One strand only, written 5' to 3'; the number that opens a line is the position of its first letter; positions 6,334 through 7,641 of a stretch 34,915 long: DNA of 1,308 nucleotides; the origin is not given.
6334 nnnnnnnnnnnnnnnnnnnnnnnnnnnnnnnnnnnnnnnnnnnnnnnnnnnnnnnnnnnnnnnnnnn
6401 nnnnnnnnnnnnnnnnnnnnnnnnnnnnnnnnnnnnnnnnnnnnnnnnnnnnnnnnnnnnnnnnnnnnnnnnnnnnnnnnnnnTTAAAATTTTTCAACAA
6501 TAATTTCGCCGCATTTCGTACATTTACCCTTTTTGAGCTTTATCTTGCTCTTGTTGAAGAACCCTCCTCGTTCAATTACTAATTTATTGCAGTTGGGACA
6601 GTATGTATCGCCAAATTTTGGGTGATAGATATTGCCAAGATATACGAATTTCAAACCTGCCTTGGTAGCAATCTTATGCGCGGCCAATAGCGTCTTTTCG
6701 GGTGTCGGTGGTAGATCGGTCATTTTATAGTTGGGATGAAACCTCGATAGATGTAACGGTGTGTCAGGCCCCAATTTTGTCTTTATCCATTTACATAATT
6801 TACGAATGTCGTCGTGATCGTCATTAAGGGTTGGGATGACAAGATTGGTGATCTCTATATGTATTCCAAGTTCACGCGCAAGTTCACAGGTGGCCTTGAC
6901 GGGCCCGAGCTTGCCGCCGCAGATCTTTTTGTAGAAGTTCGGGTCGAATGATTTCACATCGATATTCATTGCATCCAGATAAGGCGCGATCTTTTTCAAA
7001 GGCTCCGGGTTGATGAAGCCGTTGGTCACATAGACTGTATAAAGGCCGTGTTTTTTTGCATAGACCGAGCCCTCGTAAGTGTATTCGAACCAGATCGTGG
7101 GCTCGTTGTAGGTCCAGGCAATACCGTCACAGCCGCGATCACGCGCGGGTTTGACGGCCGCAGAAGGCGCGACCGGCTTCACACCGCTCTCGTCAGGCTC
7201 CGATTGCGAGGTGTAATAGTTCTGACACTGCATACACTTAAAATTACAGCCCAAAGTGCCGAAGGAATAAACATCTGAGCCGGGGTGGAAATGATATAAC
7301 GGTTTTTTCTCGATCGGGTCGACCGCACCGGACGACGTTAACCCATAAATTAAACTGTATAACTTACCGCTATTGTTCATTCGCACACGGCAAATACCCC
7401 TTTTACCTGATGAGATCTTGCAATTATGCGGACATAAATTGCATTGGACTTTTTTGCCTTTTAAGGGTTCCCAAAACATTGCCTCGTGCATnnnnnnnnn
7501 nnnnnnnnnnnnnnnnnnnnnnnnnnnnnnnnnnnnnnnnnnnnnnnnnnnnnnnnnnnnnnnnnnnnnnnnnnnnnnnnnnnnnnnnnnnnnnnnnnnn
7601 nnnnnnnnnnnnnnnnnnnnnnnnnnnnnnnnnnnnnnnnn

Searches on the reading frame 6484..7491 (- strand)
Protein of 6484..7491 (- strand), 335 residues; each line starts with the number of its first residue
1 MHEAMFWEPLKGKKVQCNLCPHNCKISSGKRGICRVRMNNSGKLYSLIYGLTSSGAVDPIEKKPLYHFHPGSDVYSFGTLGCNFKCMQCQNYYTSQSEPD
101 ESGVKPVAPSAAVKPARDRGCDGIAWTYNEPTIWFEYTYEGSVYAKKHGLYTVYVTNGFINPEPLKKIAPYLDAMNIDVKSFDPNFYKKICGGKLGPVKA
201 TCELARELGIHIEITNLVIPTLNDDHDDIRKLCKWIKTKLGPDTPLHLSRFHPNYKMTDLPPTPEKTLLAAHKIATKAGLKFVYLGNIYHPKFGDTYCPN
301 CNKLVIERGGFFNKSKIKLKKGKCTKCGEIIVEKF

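Call 10: search_protein_families(library=pfam, proteins=[window:6484-7491:-])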
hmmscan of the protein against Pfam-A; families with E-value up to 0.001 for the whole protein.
window:6484-7491:- (335 aa): 1 family
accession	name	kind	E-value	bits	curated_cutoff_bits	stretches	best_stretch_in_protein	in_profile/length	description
PF04055.27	Radical_SAM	-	4.8e-21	76.1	29.5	1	79-232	4-165/166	Radical SAM superfamily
